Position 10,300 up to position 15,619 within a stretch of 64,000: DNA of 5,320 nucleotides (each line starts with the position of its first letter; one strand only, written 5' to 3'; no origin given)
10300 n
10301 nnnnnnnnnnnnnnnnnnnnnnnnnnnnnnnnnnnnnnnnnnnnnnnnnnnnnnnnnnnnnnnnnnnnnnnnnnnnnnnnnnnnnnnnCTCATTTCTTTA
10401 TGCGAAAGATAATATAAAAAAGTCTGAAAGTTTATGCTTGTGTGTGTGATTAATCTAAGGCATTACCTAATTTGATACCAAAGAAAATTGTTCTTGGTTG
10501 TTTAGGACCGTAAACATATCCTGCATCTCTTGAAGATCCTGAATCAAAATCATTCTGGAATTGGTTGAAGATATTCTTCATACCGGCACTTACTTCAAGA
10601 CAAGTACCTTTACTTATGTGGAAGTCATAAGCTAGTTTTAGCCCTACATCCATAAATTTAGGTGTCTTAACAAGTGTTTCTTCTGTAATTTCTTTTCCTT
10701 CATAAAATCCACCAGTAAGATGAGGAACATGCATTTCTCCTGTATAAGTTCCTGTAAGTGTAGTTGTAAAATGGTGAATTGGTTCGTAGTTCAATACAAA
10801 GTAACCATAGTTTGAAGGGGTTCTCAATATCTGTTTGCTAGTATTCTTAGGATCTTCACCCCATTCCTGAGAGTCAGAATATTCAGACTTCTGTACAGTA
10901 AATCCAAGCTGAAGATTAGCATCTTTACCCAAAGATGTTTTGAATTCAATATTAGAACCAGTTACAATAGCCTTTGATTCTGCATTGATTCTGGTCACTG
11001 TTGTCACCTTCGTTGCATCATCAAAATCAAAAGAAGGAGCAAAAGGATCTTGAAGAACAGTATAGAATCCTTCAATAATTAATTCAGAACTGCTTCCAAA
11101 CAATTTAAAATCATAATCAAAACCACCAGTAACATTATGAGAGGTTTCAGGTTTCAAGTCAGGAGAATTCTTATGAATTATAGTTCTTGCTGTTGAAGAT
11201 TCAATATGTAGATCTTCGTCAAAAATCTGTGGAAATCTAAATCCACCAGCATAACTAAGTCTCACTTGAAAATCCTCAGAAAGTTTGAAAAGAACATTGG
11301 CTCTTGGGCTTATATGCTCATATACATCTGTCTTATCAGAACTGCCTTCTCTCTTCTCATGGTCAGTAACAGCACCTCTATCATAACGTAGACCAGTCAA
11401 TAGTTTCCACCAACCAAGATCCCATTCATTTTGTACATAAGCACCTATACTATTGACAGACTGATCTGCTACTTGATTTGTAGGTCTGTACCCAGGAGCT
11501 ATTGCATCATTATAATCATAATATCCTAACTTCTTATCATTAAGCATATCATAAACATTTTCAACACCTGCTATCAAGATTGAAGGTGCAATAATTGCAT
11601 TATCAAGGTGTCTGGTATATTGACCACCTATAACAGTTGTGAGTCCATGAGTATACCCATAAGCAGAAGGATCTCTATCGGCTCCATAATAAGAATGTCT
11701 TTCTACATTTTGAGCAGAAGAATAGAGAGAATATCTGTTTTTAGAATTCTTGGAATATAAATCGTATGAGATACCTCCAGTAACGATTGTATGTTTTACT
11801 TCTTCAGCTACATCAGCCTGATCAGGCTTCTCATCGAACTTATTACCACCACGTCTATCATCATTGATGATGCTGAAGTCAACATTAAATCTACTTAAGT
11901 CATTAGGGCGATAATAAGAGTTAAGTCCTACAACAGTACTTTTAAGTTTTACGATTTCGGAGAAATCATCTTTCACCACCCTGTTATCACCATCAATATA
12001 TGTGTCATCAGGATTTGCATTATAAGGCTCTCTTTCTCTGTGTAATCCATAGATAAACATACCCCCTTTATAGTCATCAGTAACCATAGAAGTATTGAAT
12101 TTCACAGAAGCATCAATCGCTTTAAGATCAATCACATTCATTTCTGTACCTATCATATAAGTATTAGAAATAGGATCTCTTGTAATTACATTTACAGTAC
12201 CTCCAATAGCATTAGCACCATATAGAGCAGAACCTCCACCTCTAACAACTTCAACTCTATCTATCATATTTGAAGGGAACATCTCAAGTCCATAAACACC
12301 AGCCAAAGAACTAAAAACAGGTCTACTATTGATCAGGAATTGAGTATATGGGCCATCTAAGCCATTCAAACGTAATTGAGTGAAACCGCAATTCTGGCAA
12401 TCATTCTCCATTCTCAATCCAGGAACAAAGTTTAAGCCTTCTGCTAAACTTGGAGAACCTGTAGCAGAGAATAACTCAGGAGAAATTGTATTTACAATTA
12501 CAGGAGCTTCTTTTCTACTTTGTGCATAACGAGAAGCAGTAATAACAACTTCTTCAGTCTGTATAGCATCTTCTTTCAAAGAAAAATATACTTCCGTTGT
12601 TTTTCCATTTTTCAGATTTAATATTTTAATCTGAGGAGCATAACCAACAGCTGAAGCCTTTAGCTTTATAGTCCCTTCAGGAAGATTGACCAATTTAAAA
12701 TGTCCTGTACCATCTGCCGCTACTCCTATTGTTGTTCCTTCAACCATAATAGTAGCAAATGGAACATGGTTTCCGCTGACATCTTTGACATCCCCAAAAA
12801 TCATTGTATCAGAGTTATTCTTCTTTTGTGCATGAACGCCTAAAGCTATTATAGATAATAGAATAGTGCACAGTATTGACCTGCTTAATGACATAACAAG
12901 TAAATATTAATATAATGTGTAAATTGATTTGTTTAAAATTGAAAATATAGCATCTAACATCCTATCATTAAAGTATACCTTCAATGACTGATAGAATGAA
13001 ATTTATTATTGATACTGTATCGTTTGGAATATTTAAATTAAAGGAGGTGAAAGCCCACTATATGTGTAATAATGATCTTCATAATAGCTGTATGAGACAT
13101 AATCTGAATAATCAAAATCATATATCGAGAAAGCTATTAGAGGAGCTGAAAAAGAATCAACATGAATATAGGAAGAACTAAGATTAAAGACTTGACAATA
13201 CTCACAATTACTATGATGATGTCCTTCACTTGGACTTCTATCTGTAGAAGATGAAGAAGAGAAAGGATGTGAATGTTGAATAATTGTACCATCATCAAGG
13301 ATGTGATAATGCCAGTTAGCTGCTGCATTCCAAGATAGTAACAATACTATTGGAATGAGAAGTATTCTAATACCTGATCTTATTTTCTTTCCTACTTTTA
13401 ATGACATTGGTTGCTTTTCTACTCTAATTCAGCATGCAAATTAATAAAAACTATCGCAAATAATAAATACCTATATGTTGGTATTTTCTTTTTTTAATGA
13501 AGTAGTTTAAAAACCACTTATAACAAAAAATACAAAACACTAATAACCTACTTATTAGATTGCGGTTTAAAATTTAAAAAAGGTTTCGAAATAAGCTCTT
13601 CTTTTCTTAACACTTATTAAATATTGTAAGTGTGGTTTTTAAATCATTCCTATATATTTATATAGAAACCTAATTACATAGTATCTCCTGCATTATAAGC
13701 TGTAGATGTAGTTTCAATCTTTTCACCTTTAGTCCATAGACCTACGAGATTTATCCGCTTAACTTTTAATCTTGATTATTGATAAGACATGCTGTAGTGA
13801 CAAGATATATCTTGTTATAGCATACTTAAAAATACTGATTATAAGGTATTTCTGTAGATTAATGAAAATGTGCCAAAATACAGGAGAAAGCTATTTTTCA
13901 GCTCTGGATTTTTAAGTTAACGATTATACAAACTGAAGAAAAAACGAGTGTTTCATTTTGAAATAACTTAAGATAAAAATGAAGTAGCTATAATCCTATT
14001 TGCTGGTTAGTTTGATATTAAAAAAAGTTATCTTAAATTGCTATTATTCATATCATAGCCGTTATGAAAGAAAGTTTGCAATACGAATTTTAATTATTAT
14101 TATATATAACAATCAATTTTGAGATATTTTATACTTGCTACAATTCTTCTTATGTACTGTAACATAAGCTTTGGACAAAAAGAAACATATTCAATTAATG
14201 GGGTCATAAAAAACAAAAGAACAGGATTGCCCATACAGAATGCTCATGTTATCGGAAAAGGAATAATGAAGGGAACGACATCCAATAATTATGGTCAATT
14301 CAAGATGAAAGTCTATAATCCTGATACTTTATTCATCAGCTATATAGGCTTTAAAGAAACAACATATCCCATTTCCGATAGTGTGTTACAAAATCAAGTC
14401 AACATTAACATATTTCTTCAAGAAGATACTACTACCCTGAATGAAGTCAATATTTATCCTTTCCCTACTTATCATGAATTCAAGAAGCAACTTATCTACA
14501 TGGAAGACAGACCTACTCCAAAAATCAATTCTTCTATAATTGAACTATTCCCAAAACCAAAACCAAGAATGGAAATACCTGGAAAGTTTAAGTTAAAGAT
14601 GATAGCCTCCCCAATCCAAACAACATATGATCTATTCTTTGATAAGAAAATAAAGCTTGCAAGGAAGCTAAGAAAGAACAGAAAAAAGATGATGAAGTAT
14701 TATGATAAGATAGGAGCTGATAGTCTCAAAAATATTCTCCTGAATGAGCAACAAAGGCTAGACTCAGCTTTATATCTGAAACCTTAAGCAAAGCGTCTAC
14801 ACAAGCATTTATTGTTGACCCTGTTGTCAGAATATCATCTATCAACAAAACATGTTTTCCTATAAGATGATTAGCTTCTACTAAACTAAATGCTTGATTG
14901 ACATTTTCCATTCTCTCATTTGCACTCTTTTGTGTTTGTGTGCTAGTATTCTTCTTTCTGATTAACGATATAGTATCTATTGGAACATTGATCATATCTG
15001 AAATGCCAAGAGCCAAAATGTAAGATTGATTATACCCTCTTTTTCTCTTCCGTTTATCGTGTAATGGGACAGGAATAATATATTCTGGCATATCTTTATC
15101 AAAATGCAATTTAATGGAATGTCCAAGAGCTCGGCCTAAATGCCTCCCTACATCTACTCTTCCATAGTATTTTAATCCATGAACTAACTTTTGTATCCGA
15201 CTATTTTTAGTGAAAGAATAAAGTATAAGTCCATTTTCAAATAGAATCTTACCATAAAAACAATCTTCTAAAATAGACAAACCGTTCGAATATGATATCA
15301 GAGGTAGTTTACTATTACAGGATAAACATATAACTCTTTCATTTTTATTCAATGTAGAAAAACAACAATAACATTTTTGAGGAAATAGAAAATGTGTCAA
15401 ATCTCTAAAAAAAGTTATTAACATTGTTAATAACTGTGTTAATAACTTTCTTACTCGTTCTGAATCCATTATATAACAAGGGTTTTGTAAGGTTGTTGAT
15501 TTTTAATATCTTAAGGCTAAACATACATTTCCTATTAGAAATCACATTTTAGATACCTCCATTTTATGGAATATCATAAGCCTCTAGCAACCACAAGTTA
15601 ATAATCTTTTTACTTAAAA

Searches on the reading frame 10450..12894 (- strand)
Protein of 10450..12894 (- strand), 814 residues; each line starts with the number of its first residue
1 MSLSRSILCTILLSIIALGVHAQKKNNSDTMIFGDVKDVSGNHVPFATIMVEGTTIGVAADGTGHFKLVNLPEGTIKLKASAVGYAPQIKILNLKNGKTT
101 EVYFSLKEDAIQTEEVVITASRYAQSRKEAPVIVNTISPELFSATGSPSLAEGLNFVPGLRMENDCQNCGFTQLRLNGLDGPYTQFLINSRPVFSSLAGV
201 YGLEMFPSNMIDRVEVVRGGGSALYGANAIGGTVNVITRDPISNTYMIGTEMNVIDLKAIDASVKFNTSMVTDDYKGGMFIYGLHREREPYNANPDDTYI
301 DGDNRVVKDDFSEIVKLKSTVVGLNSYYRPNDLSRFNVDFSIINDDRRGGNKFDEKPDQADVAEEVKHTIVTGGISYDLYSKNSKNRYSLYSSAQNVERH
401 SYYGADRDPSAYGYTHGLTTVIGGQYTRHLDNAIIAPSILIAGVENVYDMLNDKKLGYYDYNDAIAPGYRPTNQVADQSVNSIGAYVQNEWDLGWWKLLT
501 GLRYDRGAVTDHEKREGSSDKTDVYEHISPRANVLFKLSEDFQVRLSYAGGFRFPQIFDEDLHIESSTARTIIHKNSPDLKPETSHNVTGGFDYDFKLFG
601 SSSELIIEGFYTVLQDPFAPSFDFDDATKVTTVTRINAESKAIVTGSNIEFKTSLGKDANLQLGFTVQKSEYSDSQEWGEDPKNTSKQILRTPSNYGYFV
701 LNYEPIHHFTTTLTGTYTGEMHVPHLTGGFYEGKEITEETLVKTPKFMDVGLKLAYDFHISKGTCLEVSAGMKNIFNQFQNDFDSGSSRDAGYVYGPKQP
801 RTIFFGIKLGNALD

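Call 51: search_protein_families(library=pfam, proteins=[window:10450-12894:-], max_evalue=0.00001)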
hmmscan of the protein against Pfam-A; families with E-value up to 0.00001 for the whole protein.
window:10450-12894:- (814 aa): 4 families
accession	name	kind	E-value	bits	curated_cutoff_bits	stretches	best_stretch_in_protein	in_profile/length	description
PF00593.30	TonB_dep_Rec_b-barrel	-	7.4e-34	118.8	27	1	326-775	20-436/436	TonB dependent receptor-like, beta-barrel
PF07715.20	Plug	-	1.1e-20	74.6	23.9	1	127-233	2-107/107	TonB-dependent Receptor Plug Domain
PF13715.12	CarbopepD_reg_2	-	3.2e-20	72.4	32.2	1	33-118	2-88/88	CarboxypepD_reg-like domain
PF13620.12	CarboxypepD_reg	-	7.1e-13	49.2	32.3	1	32-106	2-81/82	Carboxypeptidase regulatory-like domain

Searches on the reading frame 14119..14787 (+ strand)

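Call 52: search_protein_families(library=pfam, proteins=[window:14119-14787:+], max_evalue=0.00001)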
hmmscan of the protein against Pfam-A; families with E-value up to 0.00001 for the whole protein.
window:14119-14787:+ (222 aa): 2 families
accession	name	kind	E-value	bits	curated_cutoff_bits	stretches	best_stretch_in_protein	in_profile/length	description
PF13715.12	CarbopepD_reg_2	-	8.8e-13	48.5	32.2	1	26-111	1-87/88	CarboxypepD_reg-like domain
PF13620.12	CarboxypepD_reg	-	3.1e-07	31.1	32.3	1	25-98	1-79/82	Carboxypeptidase regulatory-like domain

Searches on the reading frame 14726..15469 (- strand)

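Call 52: search_protein_families(library=pfam, proteins=[window:14726-15469:-], max_evalue=0.00001)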
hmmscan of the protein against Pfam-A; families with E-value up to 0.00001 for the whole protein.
window:14726-15469:- (247 aa): 1 family
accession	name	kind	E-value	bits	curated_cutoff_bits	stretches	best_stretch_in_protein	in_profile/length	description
PF00156.33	Pribosyltran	-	1.5e-08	34.6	26.3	1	150-230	41-113/158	Phosphoribosyl transferase domain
